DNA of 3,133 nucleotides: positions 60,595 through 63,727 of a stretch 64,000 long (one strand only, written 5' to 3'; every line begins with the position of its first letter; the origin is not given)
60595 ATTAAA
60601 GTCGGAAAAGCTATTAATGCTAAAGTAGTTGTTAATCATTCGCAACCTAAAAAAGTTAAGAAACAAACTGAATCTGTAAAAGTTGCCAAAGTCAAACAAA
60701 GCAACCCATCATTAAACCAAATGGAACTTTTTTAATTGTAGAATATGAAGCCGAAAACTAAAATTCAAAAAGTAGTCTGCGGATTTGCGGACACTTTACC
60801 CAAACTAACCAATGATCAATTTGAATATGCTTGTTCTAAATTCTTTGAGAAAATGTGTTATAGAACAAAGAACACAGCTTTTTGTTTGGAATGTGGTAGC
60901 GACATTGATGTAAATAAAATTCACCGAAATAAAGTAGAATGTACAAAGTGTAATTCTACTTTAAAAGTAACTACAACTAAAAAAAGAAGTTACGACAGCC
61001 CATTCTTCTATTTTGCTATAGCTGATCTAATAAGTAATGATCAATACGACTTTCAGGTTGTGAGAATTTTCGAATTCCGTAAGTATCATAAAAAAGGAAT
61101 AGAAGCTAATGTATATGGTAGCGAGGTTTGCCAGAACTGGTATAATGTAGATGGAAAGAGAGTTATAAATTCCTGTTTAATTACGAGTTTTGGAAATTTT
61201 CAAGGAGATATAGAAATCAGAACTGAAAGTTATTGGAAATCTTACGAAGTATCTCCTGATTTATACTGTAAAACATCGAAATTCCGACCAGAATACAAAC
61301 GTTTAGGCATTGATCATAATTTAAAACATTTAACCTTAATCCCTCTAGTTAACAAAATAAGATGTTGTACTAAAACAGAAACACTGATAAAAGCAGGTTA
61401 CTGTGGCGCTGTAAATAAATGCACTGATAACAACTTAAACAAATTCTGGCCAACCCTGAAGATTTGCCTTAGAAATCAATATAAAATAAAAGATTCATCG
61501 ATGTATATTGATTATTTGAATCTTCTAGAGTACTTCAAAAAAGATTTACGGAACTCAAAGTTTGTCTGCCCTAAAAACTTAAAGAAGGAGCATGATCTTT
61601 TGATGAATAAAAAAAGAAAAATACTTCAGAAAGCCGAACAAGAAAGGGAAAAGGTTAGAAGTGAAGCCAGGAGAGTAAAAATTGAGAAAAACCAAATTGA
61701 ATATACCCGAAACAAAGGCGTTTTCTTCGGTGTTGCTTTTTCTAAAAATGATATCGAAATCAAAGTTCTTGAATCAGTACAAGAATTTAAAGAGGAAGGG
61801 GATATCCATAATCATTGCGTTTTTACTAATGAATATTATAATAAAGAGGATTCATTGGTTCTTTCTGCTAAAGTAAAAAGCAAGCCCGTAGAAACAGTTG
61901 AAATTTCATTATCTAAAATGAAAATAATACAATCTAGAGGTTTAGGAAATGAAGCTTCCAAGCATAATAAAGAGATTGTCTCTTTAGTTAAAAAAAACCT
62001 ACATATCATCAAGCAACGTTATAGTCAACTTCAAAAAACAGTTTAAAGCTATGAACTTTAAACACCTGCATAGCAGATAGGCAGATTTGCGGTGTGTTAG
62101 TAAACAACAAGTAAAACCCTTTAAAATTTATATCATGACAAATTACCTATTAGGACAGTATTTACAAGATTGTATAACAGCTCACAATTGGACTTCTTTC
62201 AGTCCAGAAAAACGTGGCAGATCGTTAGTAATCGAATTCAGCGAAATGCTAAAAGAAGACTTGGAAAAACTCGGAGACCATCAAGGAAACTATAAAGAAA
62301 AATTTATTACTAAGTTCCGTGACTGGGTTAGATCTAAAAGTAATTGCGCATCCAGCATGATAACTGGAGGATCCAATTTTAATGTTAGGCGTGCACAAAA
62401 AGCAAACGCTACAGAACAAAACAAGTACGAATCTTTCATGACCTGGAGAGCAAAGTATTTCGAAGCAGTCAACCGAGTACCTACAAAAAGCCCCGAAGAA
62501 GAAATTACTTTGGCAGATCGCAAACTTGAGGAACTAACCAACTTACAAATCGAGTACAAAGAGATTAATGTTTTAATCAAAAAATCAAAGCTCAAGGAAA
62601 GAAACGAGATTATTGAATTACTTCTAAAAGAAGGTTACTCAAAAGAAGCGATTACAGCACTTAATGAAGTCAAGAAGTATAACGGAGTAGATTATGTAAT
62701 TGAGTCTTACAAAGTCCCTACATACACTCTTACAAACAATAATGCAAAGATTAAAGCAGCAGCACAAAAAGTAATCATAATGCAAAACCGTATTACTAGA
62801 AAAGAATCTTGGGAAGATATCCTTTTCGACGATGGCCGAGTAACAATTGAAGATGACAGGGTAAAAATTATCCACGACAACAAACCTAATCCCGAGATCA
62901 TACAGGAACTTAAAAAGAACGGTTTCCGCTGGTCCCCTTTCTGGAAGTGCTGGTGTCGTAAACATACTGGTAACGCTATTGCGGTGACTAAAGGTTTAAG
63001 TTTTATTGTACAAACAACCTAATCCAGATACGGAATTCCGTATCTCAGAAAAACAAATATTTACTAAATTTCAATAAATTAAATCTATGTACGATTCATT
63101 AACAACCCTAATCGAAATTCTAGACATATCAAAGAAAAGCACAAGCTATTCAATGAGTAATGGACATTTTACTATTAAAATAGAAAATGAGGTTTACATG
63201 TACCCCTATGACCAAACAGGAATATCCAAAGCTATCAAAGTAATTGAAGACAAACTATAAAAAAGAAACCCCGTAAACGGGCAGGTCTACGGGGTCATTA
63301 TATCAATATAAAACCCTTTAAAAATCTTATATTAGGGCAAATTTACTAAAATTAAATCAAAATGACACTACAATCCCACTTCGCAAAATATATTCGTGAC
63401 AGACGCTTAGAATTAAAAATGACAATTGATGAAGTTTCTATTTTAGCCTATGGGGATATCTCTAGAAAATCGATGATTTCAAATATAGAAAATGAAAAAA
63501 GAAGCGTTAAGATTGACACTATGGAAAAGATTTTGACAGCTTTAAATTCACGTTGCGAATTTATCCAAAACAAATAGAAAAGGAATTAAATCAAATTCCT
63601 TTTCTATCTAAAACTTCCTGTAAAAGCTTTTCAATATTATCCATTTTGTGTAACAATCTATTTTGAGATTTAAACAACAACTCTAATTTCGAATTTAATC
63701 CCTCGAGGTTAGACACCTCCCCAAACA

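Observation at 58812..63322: Repeated covarying hairpin with GGGCAGG loop followed by an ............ box upstream of early genes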

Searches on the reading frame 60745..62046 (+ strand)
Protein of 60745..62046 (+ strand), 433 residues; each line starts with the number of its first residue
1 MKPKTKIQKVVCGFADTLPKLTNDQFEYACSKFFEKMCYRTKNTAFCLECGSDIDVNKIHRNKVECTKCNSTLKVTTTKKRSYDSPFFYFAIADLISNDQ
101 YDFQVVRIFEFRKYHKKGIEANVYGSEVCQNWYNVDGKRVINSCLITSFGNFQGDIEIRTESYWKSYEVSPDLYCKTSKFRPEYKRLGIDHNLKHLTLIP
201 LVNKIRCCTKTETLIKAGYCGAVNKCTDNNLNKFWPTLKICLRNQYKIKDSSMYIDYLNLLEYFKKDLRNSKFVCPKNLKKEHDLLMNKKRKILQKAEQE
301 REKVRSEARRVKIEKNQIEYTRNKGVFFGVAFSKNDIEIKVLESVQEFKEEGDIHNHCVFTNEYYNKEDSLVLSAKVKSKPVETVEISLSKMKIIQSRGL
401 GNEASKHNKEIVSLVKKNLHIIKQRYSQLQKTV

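Call 9: search_protein_families(library=pfam, proteins=[window:60745-62046:+], max_evalue=0.01)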
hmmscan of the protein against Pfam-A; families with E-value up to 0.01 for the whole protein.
window:60745-62046:+ (433 aa): 1 family
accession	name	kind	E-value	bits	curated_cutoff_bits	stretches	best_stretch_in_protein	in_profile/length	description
PF14284.11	PcfJ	-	6e-34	117.4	25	1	253-411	1-146/147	PcfJ-like protein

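Call 17: search_dna_similar(query=window:60745-62046:+, collection=phages, mode=protein, max_rows=25)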
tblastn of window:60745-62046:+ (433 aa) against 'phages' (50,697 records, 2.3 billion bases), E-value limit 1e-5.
Records with a match: 24; places in all: 24; records where one place covers at least 80% of the query: 22.
Best place of each record, by identity: <60% 24.
By first word of the organism name: Polaribacter 17; Bacteriophage 6; Bacteroides 1.
By host as written in the record: Polaribacter sp. HaHaR_3_91 11; Polaribacter sp. R2A056_3_33 6; - 6; Bacteroides salyersiae BG8 1.
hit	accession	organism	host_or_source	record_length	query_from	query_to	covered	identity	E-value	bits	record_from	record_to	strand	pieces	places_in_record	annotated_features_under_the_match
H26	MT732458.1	Polaribacter phage Danklef_1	Polaribacter sp. R2A056_3_33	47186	1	423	98%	46.2%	9e-107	352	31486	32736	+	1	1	PcfJ-like protein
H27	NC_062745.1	Polaribacter phage Danklef_1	Polaribacter sp. R2A056_3_33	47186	1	423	98%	46.2%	9e-107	352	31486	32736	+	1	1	PcfJ-like protein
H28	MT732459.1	Polaribacter phage Danklef_2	Polaribacter sp. R2A056_3_33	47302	1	423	98%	46.2%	9e-107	352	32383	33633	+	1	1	PcfJ-like protein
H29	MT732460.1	Polaribacter phage Danklef_3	Polaribacter sp. R2A056_3_33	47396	1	423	98%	46.2%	9e-107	352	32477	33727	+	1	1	PcfJ-like protein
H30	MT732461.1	Polaribacter phage Danklef_4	Polaribacter sp. R2A056_3_33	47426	1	423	98%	46.2%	9e-107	352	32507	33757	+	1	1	PcfJ-like protein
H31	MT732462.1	Polaribacter phage Danklef_5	Polaribacter sp. R2A056_3_33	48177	1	423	98%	46.2%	9e-107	352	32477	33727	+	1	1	PcfJ-like protein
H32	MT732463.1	Polaribacter phage Freya_1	Polaribacter sp. HaHaR_3_91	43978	1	423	98%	46.2%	3e-106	350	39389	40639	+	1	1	PcfJ-like protein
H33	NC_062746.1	Polaribacter phage Freya_1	Polaribacter sp. HaHaR_3_91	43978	1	423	98%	46.2%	3e-106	350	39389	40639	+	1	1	PcfJ-like protein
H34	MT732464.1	Polaribacter phage Freya_2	Polaribacter sp. HaHaR_3_91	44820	1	423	98%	46.2%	3e-106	350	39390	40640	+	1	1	PcfJ-like protein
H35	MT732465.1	Polaribacter phage Freya_3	Polaribacter sp. HaHaR_3_91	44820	1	423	98%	46.2%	3e-106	350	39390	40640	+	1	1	PcfJ-like protein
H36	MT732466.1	Polaribacter phage Freya_4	Polaribacter sp. HaHaR_3_91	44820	1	423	98%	46.2%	3e-106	350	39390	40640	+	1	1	PcfJ-like protein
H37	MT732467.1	Polaribacter phage Freya_5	Polaribacter sp. HaHaR_3_91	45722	1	423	98%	46.2%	3e-106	350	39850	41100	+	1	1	PcfJ-like protein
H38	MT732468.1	Polaribacter phage Freya_6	Polaribacter sp. HaHaR_3_91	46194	1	423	98%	46.2%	3e-106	350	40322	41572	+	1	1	PcfJ-like protein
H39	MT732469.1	Polaribacter phage Freya_7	Polaribacter sp. HaHaR_3_91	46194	1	423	98%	46.2%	3e-106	350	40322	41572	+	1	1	PcfJ-like protein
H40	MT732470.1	Polaribacter phage Freya_8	Polaribacter sp. HaHaR_3_91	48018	1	423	98%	46.2%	4e-106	350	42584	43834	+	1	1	PcfJ-like protein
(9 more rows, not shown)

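Call 28: get_annotated_region(hit=H27, flank=7000)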
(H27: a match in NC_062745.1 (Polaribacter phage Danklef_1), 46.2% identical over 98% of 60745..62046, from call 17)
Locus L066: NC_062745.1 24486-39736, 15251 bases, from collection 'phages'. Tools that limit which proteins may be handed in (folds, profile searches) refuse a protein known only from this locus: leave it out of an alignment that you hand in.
description: Polaribacter phage Danklef_1, complete genome.
organism: Polaribacter phage Danklef_1 (NCBI taxid 2745646)
taxonomy: Viruses; Duplodnaviria; Heunggongvirae; Uroviricota; Caudoviricetes; Forsetiviridae; Freyavirus; Freyavirus danklef
host: Polaribacter sp. R2A056_3_33; source: surface seawater; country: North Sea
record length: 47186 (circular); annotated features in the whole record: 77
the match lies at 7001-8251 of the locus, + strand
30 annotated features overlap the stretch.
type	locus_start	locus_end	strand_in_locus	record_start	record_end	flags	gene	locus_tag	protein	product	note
CDS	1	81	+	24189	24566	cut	-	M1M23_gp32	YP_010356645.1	HNH endonuclease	-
CDS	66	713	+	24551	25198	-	-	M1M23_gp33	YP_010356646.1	metal-dependent hydrolase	-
CDS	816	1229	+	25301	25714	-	-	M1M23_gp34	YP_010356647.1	NinB/ Orf homologous recombination mediator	-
CDS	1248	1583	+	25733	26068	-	-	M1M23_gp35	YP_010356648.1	hypothetical protein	-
CDS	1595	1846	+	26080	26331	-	-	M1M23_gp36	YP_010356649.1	hypothetical protein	-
CDS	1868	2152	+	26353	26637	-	-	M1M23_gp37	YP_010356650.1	hypothetical protein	-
CDS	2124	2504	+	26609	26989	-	-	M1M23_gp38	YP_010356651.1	hypothetical protein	-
CDS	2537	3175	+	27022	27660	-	-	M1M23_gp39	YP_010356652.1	HNH endonuclease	-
CDS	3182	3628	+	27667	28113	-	-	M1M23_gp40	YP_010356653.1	replication initiation protein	bacterial dnaA protein helix-turn-helix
CDS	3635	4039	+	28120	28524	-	-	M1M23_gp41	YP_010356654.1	nucleotide pyrophosphohydrolase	-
CDS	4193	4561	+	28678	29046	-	-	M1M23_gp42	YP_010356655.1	hypothetical protein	-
CDS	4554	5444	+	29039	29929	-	-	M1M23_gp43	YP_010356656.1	transcriptional regulator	-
CDS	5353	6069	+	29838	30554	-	-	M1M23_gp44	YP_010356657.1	hypothetical protein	-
CDS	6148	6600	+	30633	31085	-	-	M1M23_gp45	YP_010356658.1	hypothetical protein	-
CDS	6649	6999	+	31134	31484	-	-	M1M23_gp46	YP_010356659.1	PcfK-like protein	-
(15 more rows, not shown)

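Call 30: find_related_loci(query=window:60745-62046:+, collection=viral_contigs, flank=4000)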
Query window:60745-62046:+ (433 aa) in viral_contigs; peptide patterns used: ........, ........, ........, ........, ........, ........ (x = any residue, [..] = any of these).
12 stretches matched a pattern; 1 encode a relative of the query (tblastn E <= 1e-3); 1 distinct loci.
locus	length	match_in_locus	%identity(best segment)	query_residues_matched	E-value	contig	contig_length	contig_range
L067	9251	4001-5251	48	1-424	1e-126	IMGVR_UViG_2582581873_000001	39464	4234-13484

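Call 31: find_related_loci(query=window:60745-62046:+, collection=genome_contigs, flank=4000)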
Query window:60745-62046:+ (433 aa) in genome_contigs; peptide patterns used: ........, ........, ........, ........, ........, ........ (x = any residue, [..] = any of these).
77 stretches matched a pattern; 1 encode a relative of the query (tblastn E <= 1e-3); 1 distinct loci.
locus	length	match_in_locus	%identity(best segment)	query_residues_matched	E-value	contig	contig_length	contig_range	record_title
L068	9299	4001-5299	89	1-433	0e+0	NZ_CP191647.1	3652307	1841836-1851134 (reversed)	Flavobacterium sp. JP2137 chromosome, complete genome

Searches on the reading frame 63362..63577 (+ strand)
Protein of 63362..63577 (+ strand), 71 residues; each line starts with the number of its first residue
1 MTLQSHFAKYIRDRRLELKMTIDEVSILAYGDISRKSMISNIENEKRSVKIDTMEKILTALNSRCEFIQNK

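Call 9: search_protein_families(library=pfam, proteins=[window:63362-63577:+], max_evalue=0.01)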
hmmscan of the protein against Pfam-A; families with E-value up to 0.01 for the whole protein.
window:63362-63577:+ (71 aa): 2 families
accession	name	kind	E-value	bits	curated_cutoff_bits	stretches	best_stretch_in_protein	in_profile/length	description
PF01381.28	HTH_3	-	1.3e-06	28.8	23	1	11-64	1-51/55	Helix-turn-helix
PF12844.13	HTH_19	-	0.0023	18.3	30.2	1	11-62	4-52/64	Helix-turn-helix domain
